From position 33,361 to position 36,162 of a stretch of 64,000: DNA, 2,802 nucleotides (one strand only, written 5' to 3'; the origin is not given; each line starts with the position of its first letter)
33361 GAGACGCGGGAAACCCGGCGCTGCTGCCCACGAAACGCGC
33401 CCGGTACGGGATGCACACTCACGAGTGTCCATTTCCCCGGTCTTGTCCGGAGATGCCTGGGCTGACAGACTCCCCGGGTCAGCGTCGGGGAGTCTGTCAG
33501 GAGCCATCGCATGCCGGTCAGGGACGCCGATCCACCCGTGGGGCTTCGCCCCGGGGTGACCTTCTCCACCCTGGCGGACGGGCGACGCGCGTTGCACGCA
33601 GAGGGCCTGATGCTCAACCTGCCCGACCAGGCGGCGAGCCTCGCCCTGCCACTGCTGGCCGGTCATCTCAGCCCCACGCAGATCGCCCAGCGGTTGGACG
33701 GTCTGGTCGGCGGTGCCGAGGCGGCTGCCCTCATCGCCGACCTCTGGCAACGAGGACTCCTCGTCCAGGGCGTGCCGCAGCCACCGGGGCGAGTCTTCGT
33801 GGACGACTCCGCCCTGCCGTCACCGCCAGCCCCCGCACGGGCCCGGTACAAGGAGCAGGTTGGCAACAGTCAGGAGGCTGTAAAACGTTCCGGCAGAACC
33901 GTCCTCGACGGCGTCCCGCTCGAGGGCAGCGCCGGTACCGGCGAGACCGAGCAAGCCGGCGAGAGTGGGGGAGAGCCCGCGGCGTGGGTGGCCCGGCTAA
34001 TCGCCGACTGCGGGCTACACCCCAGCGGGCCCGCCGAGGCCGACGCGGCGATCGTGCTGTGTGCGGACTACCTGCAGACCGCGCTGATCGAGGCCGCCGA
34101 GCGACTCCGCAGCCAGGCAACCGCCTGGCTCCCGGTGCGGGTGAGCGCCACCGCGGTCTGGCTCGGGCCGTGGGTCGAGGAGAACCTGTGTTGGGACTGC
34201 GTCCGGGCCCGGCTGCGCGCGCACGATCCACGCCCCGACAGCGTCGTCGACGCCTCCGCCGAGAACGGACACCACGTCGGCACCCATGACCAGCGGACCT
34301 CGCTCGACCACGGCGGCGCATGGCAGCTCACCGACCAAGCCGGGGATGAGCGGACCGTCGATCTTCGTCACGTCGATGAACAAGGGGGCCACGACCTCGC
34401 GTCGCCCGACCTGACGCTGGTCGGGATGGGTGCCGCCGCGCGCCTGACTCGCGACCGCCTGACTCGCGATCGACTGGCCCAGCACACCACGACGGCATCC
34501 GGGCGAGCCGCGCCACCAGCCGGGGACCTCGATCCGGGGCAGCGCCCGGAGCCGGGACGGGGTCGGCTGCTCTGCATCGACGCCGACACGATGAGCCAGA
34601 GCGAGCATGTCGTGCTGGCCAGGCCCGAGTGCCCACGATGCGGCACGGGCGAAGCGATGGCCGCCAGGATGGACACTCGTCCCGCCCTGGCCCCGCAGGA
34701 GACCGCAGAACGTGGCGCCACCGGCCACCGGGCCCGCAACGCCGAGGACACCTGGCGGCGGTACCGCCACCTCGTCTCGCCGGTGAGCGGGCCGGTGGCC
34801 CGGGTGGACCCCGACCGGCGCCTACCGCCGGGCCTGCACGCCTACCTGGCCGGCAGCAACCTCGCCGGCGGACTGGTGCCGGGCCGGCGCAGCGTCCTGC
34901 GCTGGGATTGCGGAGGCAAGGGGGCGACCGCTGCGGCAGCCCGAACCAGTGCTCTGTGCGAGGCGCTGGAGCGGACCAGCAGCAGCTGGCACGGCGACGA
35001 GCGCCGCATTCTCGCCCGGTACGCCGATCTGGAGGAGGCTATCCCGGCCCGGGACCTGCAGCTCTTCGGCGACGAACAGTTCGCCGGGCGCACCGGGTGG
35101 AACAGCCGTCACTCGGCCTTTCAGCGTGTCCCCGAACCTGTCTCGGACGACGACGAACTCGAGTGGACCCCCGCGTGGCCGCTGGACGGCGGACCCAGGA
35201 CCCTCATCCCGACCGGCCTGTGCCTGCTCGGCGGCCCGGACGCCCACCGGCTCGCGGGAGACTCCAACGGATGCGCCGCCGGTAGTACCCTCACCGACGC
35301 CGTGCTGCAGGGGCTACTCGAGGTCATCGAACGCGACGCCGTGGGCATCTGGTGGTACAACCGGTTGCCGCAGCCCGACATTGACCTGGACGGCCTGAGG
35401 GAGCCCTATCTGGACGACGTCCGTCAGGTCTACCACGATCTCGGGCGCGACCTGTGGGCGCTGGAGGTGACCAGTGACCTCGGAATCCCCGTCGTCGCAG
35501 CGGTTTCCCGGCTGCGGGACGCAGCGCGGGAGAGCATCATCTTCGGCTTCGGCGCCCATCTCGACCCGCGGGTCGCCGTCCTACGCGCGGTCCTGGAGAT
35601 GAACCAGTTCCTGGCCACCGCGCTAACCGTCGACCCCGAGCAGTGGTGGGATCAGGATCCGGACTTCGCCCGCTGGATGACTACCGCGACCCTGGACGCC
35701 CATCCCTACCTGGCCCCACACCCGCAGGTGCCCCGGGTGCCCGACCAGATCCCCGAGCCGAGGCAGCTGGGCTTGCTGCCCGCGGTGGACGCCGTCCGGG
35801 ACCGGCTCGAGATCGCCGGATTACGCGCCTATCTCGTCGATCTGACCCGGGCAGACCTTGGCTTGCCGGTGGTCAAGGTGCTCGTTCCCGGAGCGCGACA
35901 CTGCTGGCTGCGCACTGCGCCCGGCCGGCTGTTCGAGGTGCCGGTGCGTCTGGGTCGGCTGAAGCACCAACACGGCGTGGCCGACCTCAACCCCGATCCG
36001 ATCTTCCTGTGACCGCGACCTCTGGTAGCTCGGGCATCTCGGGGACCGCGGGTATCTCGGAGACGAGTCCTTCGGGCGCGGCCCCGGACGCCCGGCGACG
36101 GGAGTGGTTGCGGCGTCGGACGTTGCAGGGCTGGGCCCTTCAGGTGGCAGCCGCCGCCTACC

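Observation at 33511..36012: Fused E1-like/YcaO cyclodehydratase with no obvious precursor peptide and no stand-alone SagB dehydrogenase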

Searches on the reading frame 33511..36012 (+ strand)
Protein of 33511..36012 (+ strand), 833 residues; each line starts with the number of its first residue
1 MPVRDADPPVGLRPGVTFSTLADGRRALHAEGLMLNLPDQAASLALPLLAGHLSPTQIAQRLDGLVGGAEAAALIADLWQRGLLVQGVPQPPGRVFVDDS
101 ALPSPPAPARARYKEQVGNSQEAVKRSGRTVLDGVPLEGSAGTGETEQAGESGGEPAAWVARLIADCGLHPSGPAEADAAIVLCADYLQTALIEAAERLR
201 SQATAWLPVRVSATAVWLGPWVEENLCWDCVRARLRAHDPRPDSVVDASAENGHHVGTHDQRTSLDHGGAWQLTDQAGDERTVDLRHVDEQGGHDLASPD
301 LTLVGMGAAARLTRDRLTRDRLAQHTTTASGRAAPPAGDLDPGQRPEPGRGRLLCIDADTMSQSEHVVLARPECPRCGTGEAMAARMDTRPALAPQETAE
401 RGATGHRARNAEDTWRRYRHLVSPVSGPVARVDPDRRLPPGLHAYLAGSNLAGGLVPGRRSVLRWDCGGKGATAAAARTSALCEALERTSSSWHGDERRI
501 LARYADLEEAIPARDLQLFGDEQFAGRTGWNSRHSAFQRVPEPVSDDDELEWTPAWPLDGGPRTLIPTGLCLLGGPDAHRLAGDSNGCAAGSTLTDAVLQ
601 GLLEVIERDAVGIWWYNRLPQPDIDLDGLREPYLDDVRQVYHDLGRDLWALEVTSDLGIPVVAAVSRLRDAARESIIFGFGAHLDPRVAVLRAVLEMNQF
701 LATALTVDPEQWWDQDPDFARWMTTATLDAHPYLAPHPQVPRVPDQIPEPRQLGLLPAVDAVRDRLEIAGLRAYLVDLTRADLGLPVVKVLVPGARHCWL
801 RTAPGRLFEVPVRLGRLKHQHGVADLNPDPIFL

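Call 5: search_protein_families(library=pfam, proteins=[window:33511-36012:+], max_evalue=0.01)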
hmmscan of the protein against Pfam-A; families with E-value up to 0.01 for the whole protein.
window:33511-36012:+ (833 aa): 2 families
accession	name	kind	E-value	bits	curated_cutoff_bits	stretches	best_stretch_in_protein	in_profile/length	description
PF02624.21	YcaO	-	5.9e-90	302.3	25.7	1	469-796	2-325/325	YcaO cyclodehydratase, ATP-ad Mg2+-binding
PF01599.25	Ribosomal_S27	-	0.0056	17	22.3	0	363-388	9-34/44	Ribosomal protein S27a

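Call 6: search_protein_families(library=ncbifam, proteins=[window:33511-36012:+], max_evalue=0.01)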
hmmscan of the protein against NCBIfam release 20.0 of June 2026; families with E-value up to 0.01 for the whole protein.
window:33511-36012:+ (833 aa): 5 families
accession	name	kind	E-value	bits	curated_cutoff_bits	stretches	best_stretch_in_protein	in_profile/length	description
TIGR03604.1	TOMM_cyclo_SagD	subfamily_domain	2.6e-66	224.1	219.25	1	469-831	1-376/377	thiazole/oxazole-forming peptide maturase, SagD family component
TIGR03266.1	methan_mark_1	equivalog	9.1e-40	136.8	365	1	469-796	57-363/376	YcaO-related McrA-glycine thioamidation protein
TIGR00702.1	TIGR00702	domain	2.5e-30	105.8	75.65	1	469-794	53-363/377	YcaO-type kinase domain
TIGR03882.1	cyclo_dehyd_2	equivalog_domain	3.6e-22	79.3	36.9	2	340-429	79-164/164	TOMM precursor leader peptide-binding protein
NF040716.1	YcaO_for_S12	equivalog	1.6e-05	23.6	700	0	585-699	177-290/571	30S ribosomal protein S12 methylthiotransferase accessory factor YcaO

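Call 10: find_homologous_proteins(query=window:33511-36012:+, max_evalue=1e-10)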
Query window:33511-36012:+ (833 aa): 13 proteins with E <= 1e-10 among 8000 candidates.
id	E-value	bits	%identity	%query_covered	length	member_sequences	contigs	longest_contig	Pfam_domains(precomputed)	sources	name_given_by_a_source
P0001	0.0e+0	1898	100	100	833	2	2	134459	PF02624.22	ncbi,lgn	ncbi:MAG: TOMM precursor leader peptide-binding protein [Actinomycetales bacterium]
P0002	2.6e-125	438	47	59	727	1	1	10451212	PF02624.22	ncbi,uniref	ncbi:TOMM precursor leader peptide-binding protein [Amycolatopsis sp. cg9]|uniref:TOMM precursor lea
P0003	1.3e-124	436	46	59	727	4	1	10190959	PF02624.22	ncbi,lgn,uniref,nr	ncbi:TOMM precursor leader peptide-binding protein [Amycolatopsis sp. FBCC-B4732]|uniref:TOMM precur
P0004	1.5e-113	399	44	58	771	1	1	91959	PF02624.22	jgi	jgi:ribosomal protein S12 methylthiotransferase accessory factor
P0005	1.7e-111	392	44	56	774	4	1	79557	PF02624.22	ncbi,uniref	ncbi:TOMM precursor leader peptide-binding protein [Streptomyces sp. NPDC056987]|uniref:TOMM precurs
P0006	2.8e-110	388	45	58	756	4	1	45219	PF02624.22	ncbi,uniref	ncbi:TOMM precursor leader peptide-binding protein [Streptomyces sp. NPDC127114]|uniref:TOMM precurs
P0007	8.0e-101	357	42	58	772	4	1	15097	PF02624.22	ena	-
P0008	1.8e-100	356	41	59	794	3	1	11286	PF21084.3,PF02624.22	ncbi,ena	-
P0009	2.5e-98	349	40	59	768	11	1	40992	PF21084.3,PF02624.22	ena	-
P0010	2.9e-94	335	40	58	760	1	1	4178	PF21084.3,PF02624.22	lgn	-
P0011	4.8e-89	318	37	58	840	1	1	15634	PF02624.22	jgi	-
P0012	1.5e-67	247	37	58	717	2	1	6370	PF02624.22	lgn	-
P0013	4.7e-65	239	42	39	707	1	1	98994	PF02624.22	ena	-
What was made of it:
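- Only 64 kb of a contig of at least 134 kb was visible (call 10).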

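Call 11: find_encoding_contigs(protein=P0002, flank=10000, max_places=2)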
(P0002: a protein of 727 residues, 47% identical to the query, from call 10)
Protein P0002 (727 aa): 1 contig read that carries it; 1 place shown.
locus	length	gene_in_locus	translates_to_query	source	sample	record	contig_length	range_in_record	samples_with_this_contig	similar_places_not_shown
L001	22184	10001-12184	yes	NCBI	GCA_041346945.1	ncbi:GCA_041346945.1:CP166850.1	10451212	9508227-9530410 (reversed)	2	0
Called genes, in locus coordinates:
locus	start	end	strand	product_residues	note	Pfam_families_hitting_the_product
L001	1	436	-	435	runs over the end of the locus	PF04434:SWIM (faint)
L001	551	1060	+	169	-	PF03551:PadR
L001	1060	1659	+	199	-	PF06445:GyrI-like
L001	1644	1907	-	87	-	-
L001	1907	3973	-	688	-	PF00501:AMP-binding, PF13193:AMP-binding_C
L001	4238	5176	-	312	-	PF08220:HTH_DeoR (weak), PF08279:HTH_11, PF12840:HTH_20 (weak), PF13280:WYL, PF25583:WCX (weak)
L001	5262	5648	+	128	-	PF00903:Glyoxalase, PF18029:Glyoxalase_6 (faint)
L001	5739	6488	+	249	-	PF00106:adh_short, PF01370:Epimerase, PF13561:adh_short_C2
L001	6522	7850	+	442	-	PF00083:Sugar_tr, PF07690:MFS_1, PF00083:Sugar_tr, PF07690:MFS_1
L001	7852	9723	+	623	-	PF01590:GAF, PF13185:GAF_2, PF13492:GAF_3, PF17853:GGDEF_2, PF13556:HTH_30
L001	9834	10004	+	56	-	-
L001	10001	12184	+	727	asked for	PF02624:YcaO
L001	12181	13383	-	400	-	PF10503:Esterase_PHB, PF00326:Peptidase_S9 (weak)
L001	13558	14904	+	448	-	PF07519:Tannase (weak), PF10605:3HBOH (weak)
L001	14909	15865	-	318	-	PF01341:Glyco_hydro_6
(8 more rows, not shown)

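Call 12: find_encoding_contigs(protein=P0005, flank=10000, max_places=2)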
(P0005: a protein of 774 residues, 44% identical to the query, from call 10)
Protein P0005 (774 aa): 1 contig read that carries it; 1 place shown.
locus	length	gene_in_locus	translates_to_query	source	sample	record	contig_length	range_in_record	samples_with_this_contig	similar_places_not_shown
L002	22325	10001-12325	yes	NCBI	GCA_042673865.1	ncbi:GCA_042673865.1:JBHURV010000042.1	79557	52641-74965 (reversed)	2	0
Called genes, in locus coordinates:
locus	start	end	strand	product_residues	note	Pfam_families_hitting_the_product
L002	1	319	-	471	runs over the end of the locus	PF00144:Beta-lactamase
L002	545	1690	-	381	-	PF19124:DUF5808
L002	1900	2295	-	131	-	PF00392:GntR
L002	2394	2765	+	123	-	-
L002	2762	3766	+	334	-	PF00005:ABC_tran, PF13401:AAA_22 (weak), PF13304:AAA_21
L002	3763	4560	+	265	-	PF12730:ABC2_membrane_4 (weak)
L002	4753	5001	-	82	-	PF03621:MbtH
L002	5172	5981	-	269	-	PF00561:Abhydrolase_1, PF12146:Hydrolase_4, PF12697:Abhydrolase_6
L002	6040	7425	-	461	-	PF00171:Aldedh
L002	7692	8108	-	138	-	PF00313:CSD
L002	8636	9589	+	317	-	PF12802:MarR_2 (weak), PF01022:HTH_5 (weak), PF12840:HTH_20 (weak)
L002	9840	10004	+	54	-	-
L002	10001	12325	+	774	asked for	PF02624:YcaO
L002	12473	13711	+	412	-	PF07730:HisKA_3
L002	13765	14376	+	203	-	PF00072:Response_reg, PF00196:GerE, PF08281:Sigma70_r4_2 (weak)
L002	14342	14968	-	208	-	-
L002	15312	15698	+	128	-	PF13380:CoA_binding_2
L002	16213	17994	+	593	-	PF02518:HATPase_c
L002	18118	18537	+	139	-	PF03259:Robl_LC7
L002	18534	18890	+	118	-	PF05331:DUF742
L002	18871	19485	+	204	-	PF00025:Arf (faint), PF03029:ATP_bind_1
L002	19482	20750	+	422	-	PF00067:p450 (faint)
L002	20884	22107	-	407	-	PF00067:p450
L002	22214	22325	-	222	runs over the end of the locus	PF09335:VTT_dom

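Call 18: find_related_loci(query=A1, collection=genome_contigs, flank=10000)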
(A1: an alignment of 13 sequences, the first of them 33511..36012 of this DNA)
Query A1 (833 aa) in genome_contigs; peptide patterns used: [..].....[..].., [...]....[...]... (x = any residue, [..] = any of these).
599 stretches matched a pattern (row limit reached: there are more); 560 encode a relative of the query (tblastn E <= 1e-3); the best 80 are kept; 80 distinct loci.
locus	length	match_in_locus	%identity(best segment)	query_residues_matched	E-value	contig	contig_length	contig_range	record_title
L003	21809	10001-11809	45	176-833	5e-122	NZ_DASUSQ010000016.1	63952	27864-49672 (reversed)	MAG: Umezawaea sp. isolate SMAG_U1740 k141_1431956, whole genome shotgun sequence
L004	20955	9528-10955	46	348-818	8e-119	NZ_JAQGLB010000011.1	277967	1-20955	Saccharopolyspora indica strain KCTC 29208 NODE_11_length_277967_cov_31.836125, whole genome shotgun sequence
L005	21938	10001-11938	44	132-833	5e-117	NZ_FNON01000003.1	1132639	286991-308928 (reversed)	Amycolatopsis xylanica strain CPCC 202699, whole genome shotgun sequence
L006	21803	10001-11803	44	177-833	9e-117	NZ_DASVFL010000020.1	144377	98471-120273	MAG: Lentzea sp. isolate SMAG_U2088 k141_491931, whole genome shotgun sequence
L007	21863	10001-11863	44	162-833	2e-116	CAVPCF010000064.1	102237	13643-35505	MAG: Candidatus Melainabacteria bacterium isolate MFD10064.bin.2.13 genome assembly, contig: contig_19806, whole genome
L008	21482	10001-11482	43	349-833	1e-115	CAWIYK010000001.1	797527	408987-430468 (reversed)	MAG: uncultured Actinomycetota bacterium isolate MFD04935.bin.3.85 genome assembly, contig: contig_209, whole genome sho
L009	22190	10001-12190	44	28-833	3e-115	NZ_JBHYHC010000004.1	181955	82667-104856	Umezawaea sp. NPDC059074 NPDC059074_T45_D1.ctg-0004, whole genome shotgun sequence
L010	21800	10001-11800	44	177-833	1e-114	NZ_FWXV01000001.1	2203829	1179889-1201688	Kibdelosporangium aridum strain DSM 43828, whole genome shotgun sequence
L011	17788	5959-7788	38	177-833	3e-114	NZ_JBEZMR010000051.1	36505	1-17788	Micromonospora sp. NPDC048170 NPDC048170_81_E11.ctg-0051, whole genome shotgun sequence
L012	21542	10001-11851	44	153-833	2e-114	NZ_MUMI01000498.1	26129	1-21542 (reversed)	Amycolatopsis kentuckyensis strain NRRL B-24129 NRRL_B-24129_contig_498, whole genome shotgun sequence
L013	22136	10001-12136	37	47-833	1e-113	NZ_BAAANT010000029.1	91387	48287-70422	Kitasatospora kazusensis strain JCM 14560 sequence029, whole genome shotgun sequence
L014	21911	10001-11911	37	165-833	2e-113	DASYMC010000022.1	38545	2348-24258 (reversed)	MAG TPA_asm: Pseudonocardiaceae bacterium isolate SMAG_U4365 k141_3513989, whole genome shotgun sequence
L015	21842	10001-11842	38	178-832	3e-113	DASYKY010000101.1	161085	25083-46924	MAG TPA_asm: Actinophytocola sp. isolate SMAG_U4334 k141_1025118, whole genome shotgun sequence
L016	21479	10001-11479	43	349-833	4e-113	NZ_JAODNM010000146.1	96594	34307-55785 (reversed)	MAG: Amycolatopsis sp. isolate RYN_118 scaffold_2284811, whole genome shotgun sequence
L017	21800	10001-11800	44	177-833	1e-112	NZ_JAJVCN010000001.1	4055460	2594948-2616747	Kibdelosporangium philippinense strain ATCC 49844 NODE_1_length_4055460_cov_39.032908, whole genome shotgun sequence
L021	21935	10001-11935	48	130-833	1e-128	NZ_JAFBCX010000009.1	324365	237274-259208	Lentzea nigeriaca strain DSM 45680 Ga0453997_09, whole genome shotgun sequence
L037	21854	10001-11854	45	160-833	7e-109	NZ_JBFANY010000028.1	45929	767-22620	Amycolatopsis sp. NPDC049688 NPDC049688_149_E4.ctg-0028, whole genome shotgun sequence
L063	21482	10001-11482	45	349-833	3e-107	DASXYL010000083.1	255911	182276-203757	MAG TPA_asm: Jatrophihabitantaceae bacterium isolate SMAG_U4823 k141_3320186, whole genome shotgun sequence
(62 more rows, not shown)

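Call 27: search_protein_families(library=pfam, proteins=[L021:11994-12716:+, L021:12631-14967:+, L021:8416-9450:+, L021:15934-16986:+, L021:6957-7874:+, L009:12480-12980:+, L009:12944-15301:+, L009:16835-18457:+, L009:15536-17116:-, L009:7541-8404:-], max_evalue=0.001)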
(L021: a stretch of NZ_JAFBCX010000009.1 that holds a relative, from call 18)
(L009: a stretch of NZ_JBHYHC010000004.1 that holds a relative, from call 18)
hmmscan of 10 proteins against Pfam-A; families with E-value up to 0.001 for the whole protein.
L021:11994-12716:+ (240 aa): 0 families

L021:12631-14967:+ (778 aa): 3 families
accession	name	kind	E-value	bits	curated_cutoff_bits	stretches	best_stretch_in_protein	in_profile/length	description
PF07730.19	HisKA_3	-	9.6e-30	103.4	24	2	213-277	1-65/68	Histidine kinase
PF02518.31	HATPase_c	-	1.8e-08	35.2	26.4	0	690-733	3-47/111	Histidine kinase-, DNA gyrase B-, and HSP90-like ATPase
PF13581.12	HATPase_c_2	-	3.1e-07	30.9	27.4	0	680-741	19-84/127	Histidine kinase-like ATPase domain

L021:8416-9450:+ (344 aa): 0 families

L021:15934-16986:+ (350 aa): 2 families
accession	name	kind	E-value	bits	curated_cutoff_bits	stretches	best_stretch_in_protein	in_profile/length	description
PF08541.16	ACP_syn_III_C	-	7.4e-17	61.7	26.6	1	250-341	1-90/90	3-Oxoacyl-[acyl-carrier-protein (ACP)] synthase III C terminal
PF08545.16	ACP_syn_III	-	1.8e-06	28.2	24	1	115-192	2-79/80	3-Oxoacyl-[acyl-carrier-protein (ACP)] synthase III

L021:6957-7874:+ (305 aa): 0 families

L009:12480-12980:+ (166 aa): 0 families

L009:12944-15301:+ (785 aa): 3 families
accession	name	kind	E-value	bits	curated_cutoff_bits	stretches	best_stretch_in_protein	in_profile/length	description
PF07730.19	HisKA_3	-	4.9e-32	110.7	24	2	199-263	1-65/68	Histidine kinase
PF02518.31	HATPase_c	-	2.4e-12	47.7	26.4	2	686-779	3-106/111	Histidine kinase-, DNA gyrase B-, and HSP90-like ATPase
PF13581.12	HATPase_c_2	-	1e-07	32.4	27.4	0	676-752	19-102/127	Histidine kinase-like ATPase domain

L009:16835-18457:+ (540 aa): 1 family
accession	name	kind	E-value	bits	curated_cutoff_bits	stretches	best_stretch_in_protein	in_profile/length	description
PF07730.19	HisKA_3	-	5.7e-14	52.8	24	1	338-401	1-64/68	Histidine kinase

L009:15536-17116:- (526 aa): 3 families
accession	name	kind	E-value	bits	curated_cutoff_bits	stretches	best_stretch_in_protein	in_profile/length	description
PF00072.30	Response_reg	-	1.1e-19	71.1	30.2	1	329-441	1-111/111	Response regulator receiver domain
PF00196.25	GerE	-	6.2e-16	58.2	23.5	1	465-520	2-57/57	Bacterial regulatory proteins, luxR family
PF08281.18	Sigma70_r4_2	-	0.00074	19.6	25.7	0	466-502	11-48/54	Sigma-70, region 4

L009:7541-8404:- (287 aa): 0 families

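Call 43: search_protein_families(library=ncbifam, proteins=[L037:11877-13355:+, L006:11826-12470:+, L002:14342-15103:-, L063:7797-8669:-, L006:12480-14837:+], max_evalue=0.01)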
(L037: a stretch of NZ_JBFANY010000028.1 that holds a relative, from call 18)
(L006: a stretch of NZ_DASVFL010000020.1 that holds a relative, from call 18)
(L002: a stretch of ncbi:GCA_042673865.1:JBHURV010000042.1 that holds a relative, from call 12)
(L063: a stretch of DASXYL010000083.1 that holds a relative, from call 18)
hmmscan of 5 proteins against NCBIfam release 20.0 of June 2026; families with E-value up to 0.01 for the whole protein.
L037:11877-13355:+ (492 aa): 2 families
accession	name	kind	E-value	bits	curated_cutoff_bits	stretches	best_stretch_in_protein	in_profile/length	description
TIGR03605.1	antibiot_sagB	domain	2.5e-32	111.8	78.4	1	313-487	2-172/173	SagB family peptide dehydrogenase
TIGR04511.1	SagB_rel_DH_2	exception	5.7e-19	68.4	240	1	194-471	68-351/380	putative peptide maturation dehydrogenase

L006:11826-12470:+ (214 aa): 0 families

L002:14342-15103:- (253 aa): 0 families

L063:7797-8669:- (290 aa): 7 families
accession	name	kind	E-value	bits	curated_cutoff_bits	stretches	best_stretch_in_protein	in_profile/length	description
NF053617.1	SARPRegAfsRStmc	equivalog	2.7e-48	164.7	1430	1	22-271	26-268/986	SARP-family global regulator AfsR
NF041231.1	BagI_FevR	exception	1.2e-46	159.5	500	1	45-276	11-240/315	AfsR/SARP family transcriptional regulator BagI/FevR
TIGR02154.1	PhoB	equivalog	0.00017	21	296.2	1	50-117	160-225/226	phosphate regulon transcriptional regulator PhoB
NF045944.1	ResRegRpaBCyano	equivalog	0.0008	18.8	330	1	46-117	155-227/229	response regulator transcription factor RpaB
NF045914.1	RespRegNblR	equivalog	0.0025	17.4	300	1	48-117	158-225/228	response regulator transcription factor NblR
NF008296.0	PRK11083.1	equivalog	0.0033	16.9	273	1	51-117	160-225/228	two-component system response regulator CreB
NF000401.1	vanR-A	exception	0.0063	16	500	1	51-98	163-210/231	vancomycin resistance response regulator transcription factor VanR-A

L006:12480-14837:+ (785 aa): 7 families
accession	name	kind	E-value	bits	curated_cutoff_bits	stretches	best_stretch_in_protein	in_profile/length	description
NF052443.1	SensHisKinMctS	equivalog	4.9e-30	104.3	700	2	211-398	249-448/457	two-component system sensor histidine kinase MctS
NF052531.1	Strep_LiaS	equivalog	1.4e-26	93.6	450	2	587-785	123-328/328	envelope stress sensor histidine kinase LiaS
NF008649.0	PRK11644.1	equivalog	2.8e-24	85.7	408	2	556-767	256-481/499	signal transduction histidine-protein kinase/phosphatase UhpB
NF008184.0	PRK10935.1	equivalog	4.6e-19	68.5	553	2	199-381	350-542/565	nitrate/nitrite two-component system sensor histidine kinase NarQ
NF047786.1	his_kin_MadS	equivalog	3.7e-17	62.5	500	2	206-397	224-434/434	MadS family sensor histidine kinase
NF007896.0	PRK10600.1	equivalog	1.9e-15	56.6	578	2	590-766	384-567/598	nitrate/nitrite two-component system sensor histidine kinase NarX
NF003090.0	PRK04017.1-1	equivalog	0.0088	15.8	120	0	253-282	40-69/132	hypothetical protein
